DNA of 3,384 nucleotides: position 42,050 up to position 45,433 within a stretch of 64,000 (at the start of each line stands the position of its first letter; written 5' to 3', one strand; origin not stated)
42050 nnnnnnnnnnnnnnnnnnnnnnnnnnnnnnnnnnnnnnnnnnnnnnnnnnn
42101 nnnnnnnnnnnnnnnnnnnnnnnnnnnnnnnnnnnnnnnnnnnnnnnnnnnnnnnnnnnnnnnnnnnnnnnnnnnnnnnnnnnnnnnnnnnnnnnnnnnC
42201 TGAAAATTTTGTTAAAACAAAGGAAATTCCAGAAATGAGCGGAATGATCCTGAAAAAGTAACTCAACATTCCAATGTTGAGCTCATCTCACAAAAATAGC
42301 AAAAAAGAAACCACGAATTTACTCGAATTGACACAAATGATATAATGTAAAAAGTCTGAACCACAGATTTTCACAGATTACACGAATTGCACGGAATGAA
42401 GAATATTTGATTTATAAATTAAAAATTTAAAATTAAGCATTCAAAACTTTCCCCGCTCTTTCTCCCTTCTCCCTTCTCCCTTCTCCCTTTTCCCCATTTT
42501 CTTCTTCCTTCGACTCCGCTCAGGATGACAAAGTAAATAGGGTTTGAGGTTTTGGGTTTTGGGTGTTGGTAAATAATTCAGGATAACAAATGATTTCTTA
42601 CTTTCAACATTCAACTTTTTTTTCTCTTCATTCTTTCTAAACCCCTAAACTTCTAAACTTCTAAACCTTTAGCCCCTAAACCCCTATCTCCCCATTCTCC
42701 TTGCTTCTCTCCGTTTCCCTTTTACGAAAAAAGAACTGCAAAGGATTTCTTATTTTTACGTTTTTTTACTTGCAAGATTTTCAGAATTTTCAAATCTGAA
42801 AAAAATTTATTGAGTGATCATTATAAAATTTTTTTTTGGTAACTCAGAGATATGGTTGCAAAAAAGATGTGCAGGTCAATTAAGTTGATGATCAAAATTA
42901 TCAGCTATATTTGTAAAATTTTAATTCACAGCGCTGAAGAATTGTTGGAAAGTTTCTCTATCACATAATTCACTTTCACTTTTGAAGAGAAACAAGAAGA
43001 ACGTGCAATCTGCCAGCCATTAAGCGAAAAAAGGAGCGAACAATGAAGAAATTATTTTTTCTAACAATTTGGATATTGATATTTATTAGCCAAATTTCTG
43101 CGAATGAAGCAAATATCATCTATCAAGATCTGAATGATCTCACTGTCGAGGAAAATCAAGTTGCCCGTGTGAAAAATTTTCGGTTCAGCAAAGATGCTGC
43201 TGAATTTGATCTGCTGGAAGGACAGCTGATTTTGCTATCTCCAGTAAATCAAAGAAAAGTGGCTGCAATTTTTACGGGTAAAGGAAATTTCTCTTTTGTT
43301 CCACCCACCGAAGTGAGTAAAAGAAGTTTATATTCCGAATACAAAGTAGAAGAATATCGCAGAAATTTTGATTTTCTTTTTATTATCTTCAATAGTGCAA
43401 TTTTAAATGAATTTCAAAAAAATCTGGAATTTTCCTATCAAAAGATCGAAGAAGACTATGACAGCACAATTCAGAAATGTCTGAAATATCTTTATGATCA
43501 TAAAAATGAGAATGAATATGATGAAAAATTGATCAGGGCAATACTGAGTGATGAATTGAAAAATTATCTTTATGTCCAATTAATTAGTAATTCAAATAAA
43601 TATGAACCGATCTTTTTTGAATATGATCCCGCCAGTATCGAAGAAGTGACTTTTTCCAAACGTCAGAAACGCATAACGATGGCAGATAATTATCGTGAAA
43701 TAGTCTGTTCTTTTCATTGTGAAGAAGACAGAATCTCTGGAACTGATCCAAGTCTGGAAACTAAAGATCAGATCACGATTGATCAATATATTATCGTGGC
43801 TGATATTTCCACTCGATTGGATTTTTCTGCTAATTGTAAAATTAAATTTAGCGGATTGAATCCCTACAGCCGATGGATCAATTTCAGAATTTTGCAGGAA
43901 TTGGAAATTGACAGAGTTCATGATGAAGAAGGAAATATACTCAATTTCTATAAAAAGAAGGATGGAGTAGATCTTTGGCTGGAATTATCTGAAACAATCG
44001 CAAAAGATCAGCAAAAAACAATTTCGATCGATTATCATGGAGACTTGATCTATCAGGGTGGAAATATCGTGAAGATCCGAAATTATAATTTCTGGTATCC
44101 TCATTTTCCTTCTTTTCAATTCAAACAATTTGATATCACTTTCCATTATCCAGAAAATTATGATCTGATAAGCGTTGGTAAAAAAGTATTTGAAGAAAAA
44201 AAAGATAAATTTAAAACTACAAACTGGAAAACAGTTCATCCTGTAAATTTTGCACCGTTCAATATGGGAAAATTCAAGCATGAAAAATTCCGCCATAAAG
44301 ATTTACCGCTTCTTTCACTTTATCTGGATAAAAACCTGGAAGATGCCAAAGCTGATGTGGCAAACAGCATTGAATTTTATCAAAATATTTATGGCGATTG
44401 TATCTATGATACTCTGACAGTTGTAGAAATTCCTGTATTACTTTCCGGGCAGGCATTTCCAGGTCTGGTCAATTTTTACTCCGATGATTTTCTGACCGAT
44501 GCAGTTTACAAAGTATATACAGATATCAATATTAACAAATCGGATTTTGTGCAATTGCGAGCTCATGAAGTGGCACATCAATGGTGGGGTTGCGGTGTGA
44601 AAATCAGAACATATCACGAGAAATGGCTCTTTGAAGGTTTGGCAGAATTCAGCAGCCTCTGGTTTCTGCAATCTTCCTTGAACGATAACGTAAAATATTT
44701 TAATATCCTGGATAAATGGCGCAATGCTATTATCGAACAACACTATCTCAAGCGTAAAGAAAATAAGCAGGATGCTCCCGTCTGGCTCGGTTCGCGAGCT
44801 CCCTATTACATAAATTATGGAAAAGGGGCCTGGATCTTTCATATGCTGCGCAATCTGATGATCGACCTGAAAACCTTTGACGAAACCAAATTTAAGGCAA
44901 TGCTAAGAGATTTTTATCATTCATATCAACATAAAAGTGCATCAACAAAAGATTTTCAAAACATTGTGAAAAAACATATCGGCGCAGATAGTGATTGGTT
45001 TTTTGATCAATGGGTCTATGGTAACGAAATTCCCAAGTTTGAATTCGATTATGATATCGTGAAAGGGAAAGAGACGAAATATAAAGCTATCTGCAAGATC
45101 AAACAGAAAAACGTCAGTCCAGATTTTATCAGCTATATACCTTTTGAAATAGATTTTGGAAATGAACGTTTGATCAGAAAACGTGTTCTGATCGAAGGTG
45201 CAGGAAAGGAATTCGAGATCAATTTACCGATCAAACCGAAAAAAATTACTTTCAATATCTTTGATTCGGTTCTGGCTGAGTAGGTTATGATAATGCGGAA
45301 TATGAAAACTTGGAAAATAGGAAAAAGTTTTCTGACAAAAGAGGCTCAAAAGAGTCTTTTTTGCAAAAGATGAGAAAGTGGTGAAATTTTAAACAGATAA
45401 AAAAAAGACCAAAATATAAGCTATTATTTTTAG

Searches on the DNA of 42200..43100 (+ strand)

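Call 6: search_rna_families(source=window, start=42200, end=43100, threshold=evalue, max_evalue=10)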
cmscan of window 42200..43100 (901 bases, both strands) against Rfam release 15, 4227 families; matches with E-value up to 10: 9.
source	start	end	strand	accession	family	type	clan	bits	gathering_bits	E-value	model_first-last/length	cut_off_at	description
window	42718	42803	-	RF01597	snoR22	Gene; snRNA; snoRNA; CD-box;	-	22.3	50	2.8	1-83/83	no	small nucleolar RNA snoR22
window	42895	42971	-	RF00326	snoZ155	Gene; snRNA; snoRNA; CD-box;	-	21.6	43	1.9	1-81/81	no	Small nucleolar RNA Z155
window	42542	42655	+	RF02555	hveRNA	Gene; rRNA;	-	19.1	90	2.6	1-124/124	no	mt-5S-like H. vermiformis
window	42487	42545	-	RF03794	MIR5298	Gene; miRNA;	-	18.1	70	7.5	1-80/80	no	MIR5298 microRNA precursor family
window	42881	42980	+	RF01572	DdR4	Gene; snRNA; snoRNA; CD-box;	-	17.6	70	8.6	1-106/106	no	Dictyostelium snoRNA DdR4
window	42519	42684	+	RF01911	MIR2118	Gene; miRNA;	-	17.1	85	1.6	1-170/170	no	MIR2118 microRNA precursor family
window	42742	42759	-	RF03055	RAGATH-30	Gene; sRNA;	-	15.4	59.5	4.8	1-59/59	no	RAGATH-30 RNA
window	42688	42719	-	RF01097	RF_site8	Cis-reg; frameshift_element;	-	15.1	43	8.6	1-52/52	no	Gag/pro ribosomal frameshift site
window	42944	43017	+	RF01662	ceN89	Gene; snRNA; snoRNA; CD-box;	-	14.4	48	9.3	1-78/78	no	Caenorhabditis snoRNA ceN89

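Call 68: search_dna_similar(query=window:42262-43042:+, collection=plasmids, mode=distant, max_rows=10)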
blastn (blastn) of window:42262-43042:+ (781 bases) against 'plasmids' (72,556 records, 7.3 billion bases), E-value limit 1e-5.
No match.

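Call 69: search_dna_similar(query=window:42262-43042:+, collection=phages, mode=distant, max_rows=10)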
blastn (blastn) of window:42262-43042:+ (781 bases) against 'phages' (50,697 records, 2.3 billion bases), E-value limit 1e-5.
No match.

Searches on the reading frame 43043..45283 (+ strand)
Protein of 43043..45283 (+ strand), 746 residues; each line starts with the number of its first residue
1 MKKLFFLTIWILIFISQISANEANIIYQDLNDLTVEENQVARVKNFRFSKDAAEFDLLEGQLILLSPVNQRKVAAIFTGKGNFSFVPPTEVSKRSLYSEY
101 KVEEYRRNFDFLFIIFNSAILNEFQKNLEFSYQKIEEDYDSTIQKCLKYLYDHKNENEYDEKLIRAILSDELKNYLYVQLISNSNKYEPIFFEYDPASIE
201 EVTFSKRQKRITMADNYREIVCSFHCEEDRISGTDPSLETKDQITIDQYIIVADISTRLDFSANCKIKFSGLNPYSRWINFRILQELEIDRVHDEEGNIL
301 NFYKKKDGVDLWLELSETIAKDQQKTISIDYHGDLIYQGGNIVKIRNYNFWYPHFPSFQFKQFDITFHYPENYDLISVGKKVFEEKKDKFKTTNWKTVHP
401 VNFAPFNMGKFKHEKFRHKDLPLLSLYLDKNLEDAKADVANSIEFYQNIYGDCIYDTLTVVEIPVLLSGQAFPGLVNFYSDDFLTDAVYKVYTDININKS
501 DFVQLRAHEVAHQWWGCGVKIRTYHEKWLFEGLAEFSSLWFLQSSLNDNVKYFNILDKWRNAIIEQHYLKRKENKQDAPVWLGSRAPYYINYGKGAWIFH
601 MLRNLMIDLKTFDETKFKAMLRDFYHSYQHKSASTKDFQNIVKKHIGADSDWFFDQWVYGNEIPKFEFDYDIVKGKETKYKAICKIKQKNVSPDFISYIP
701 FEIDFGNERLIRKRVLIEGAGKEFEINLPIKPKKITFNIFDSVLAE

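Call 9: search_protein_families(library=pfam, proteins=[window:43043-45283:+])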
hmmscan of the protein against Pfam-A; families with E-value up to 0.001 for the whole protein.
window:43043-45283:+ (746 aa): 1 family
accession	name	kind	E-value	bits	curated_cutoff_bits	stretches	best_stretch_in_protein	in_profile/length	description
PF01433.26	Peptidase_M1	-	1.9e-11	44.4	27.7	1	497-657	62-218/218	Peptidase family M1 domain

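Call 12: find_encoding_contigs(protein=window:43043-45283:+, flank=6000, max_places=10)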
Protein window:43043-45283:+ (746 aa): no gene with exactly this product is on record in the collection.

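Call 17: find_related_loci(query=window:43043-45283:+, collection=genome_contigs, flank=5000)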
Query window:43043-45283:+ (746 aa) in genome_contigs; peptide patterns used: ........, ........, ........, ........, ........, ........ (x = any residue, [..] = any of these).
600 stretches matched a pattern (row limit reached: there are more); 525 encode a relative of the query (tblastn E <= 1e-3); the best 80 are kept; 80 distinct loci.
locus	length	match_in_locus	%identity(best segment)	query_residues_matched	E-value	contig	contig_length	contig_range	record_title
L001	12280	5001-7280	35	4-745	2e-137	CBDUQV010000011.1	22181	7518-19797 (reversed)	MAG TPA_asm: uncultured bacterium isolate SRR22302361_binner13_Refined_118 genome assembly, contig: ERZ25748748.870, who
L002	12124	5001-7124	34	50-746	1e-122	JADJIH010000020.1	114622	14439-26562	MAG: Ignavibacteriales bacterium isolate Ega_18-Q3-R5-49_MAXAC.056 tig00192203-140-1151820, whole genome shotgun sequenc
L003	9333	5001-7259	30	11-746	6e-122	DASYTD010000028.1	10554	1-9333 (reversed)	MAG TPA_asm: Gemmatimonadales bacterium isolate SMAG_U4558 k141_928294, whole genome shotgun sequence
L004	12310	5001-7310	32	1-746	4e-121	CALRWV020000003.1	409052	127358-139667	MAG: Prosthecochloris vibrioformis isolate JJ-LAS36-244-4-mx-bin630 genome assembly, contig: JJ-LAS36-244-C4, whole geno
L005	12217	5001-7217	35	26-746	1e-140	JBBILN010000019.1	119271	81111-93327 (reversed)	MAG: bacterium isolate BQF270218_bin_21 NODE_65_length_119271_cov_23.715063, whole genome shotgun sequence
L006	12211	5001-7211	30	26-746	1e-114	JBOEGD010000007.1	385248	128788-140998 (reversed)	MAG: Calditrichia bacterium isolate PBSAbac4 PBSAd_contig_190, whole genome shotgun sequence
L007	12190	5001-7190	30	27-746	4e-107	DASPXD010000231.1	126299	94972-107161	MAG TPA_asm: Gemmatimonadales bacterium isolate SMAG_U11558 k141_1431914, whole genome shotgun sequence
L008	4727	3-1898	31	120-746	5e-96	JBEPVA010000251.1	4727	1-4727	MAG: Gemmatimonadota bacterium isolate 22E.metabat2_refined.046 NODE_19955_length_4772_cov_5.755777, whole genome shotgu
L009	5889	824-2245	38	287-745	1e-94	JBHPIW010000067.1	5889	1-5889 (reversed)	Candidatus Neomarinimicrobiota bacterium isolate SAG AM-312-I22 AM-312-I22_NODE_67, whole genome shotgun sequence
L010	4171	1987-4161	27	27-738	1e-94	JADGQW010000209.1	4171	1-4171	MAG: Gemmatimonadales bacterium isolate Chersky.24_23 contig-100_11398, whole genome shotgun sequence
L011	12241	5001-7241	29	11-745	4e-92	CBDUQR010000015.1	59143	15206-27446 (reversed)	MAG TPA_asm: uncultured bacterium isolate SRR21487743_binner23_Refined_16 genome assembly, contig: ERZ25748485.67, whole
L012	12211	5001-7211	27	27-746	5e-91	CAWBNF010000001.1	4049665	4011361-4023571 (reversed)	MAG: uncultured Gemmatimonadaceae bacterium isolate MFD05684.bin.2.236 genome assembly, contig: contig_14137, whole geno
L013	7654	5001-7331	28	11-745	3e-83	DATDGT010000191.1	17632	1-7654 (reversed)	MAG TPA_asm: Bryobacteraceae bacterium isolate SMAG_U259 k141_17463, whole genome shotgun sequence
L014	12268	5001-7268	32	5-746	8e-131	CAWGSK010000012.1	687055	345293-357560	MAG: uncultured Gemmatimonadales bacterium isolate MFD05684.bin.2.194 genome assembly, contig: contig_58138, whole genom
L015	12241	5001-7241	26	16-746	4e-77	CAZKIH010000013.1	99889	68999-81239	MAG TPA_asm: uncultured Ignavibacteria bacterium isolate SRP173033_co2_66 genome assembly, contig: NODE_66_length_99889_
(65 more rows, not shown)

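Call 18: find_homologous_proteins(query=window:43043-45283:+, max_evalue=1e-50)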
Query window:43043-45283:+ (746 aa): 49 proteins with E <= 1e-50 among 8000 candidates.
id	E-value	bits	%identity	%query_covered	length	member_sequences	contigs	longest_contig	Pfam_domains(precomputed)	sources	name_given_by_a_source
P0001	0.0e+0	1717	100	100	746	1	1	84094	PF01433.27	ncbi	-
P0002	0.0e+0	1269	72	99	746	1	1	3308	PF01433.27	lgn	-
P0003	1.2e-288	978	57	98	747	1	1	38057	PF01433.27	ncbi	-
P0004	4.4e-281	953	56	100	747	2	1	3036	PF01433.27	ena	-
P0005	1.1e-278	945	56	98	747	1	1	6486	PF01433.27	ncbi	-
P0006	1.5e-276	938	55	100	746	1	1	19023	PF01433.27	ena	-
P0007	1.6e-276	938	55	100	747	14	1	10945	PF01433.27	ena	-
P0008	3.4e-269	914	53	97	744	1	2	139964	PF01433.27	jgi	jgi:Peptidase family M1 domain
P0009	8.6e-253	859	53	94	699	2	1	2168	PF01433.27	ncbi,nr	ncbi:MAG: hypothetical protein KAS49_04925, partial [Candidatus Cloacimonetes bacterium]|nr:hypothet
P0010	6.6e-148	513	38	97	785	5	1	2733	PF01433.27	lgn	-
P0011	1.3e-145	505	36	97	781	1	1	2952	PF01433.27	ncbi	-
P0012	2.7e-145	504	36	97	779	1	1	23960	PF01433.27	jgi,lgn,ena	-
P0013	3.7e-137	477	34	100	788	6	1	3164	PF01433.27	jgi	-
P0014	4.5e-136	474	33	97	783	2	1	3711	PF01433.27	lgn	-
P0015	8.6e-124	433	33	97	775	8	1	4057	PF01433.27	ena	-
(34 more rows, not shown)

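Call 19: find_encoding_contigs(protein=P0001, flank=3000, max_places=3)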
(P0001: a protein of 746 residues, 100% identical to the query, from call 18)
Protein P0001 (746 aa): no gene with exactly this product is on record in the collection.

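Call 20: find_encoding_contigs(protein=P0002, flank=4000, max_places=3)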
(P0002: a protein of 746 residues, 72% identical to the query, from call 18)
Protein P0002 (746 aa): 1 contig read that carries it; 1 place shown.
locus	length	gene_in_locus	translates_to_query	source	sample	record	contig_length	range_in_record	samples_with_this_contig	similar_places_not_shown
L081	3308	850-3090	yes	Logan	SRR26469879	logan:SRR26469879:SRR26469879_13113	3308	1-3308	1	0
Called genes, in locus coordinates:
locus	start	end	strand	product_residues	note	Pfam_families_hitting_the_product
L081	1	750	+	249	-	?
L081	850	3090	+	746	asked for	PF01433:Peptidase_M1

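Call 21: find_encoding_contigs(protein=P0003, flank=4000, max_places=3)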
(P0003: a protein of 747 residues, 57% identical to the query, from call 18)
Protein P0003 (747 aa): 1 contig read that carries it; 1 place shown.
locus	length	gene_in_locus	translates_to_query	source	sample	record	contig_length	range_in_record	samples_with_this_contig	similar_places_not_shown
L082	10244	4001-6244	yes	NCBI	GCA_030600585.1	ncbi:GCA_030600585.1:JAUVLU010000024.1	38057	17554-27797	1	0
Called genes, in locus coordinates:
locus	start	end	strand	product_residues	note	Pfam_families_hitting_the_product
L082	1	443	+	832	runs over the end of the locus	PF00342:PGI, PF01661:Macro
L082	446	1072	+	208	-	PF05430:Methyltransf_30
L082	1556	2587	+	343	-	PF05496:RuvB_N, PF00004:AAA, PF07728:AAA_5 (faint), PF17864:AAA_lid_4, PF05491:WHD_RuvB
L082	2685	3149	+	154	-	PF12675:DUF3795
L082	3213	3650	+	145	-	PF08821:CGGC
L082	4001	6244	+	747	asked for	PF01433:Peptidase_M1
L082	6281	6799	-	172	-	-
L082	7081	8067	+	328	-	PF01210:NAD_Gly3P_dh_N, PF03807:F420_oxidored (faint), PF07479:NAD_Gly3P_dh_C, PF20618:GPD_NAD_C_bact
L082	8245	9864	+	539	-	PF00474:SSF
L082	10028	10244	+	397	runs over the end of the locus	-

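Call 83: find_encoding_contigs(protein=P0003, flank=10000, max_places=1)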
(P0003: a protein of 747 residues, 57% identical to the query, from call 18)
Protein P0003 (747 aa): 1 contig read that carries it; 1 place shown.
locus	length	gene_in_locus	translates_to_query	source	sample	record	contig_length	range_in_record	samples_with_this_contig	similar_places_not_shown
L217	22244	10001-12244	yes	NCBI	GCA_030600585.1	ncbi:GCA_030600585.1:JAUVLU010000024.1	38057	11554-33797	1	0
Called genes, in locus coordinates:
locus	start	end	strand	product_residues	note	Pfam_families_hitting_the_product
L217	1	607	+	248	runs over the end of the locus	PF09929:DUF2161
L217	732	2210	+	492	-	PF00370:FGGY_N, PF02782:FGGY_C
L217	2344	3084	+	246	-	PF00326:Peptidase_S9 (faint), PF01738:DLH (faint), PF12146:Hydrolase_4, PF00561:Abhydrolase_1 (weak), PF12697:Abhydrolase_6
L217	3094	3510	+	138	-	-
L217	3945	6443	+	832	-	PF00342:PGI, PF01661:Macro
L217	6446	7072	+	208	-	PF05430:Methyltransf_30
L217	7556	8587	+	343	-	PF05496:RuvB_N, PF00004:AAA, PF07728:AAA_5 (faint), PF17864:AAA_lid_4, PF05491:WHD_RuvB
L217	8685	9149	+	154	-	PF12675:DUF3795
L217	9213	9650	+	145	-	PF08821:CGGC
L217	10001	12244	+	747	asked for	PF01433:Peptidase_M1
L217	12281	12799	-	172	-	-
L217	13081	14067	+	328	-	PF01210:NAD_Gly3P_dh_N, PF03807:F420_oxidored (faint), PF07479:NAD_Gly3P_dh_C, PF20618:GPD_NAD_C_bact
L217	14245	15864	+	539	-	PF00474:SSF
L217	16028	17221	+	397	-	-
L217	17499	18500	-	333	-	PF02606:LpxK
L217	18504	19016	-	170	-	-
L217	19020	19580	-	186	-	-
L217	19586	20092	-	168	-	PF02572:CobA_CobO_BtuR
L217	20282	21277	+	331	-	PF00528:BPD_transp_1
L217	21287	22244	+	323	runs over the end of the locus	PF00528:BPD_transp_1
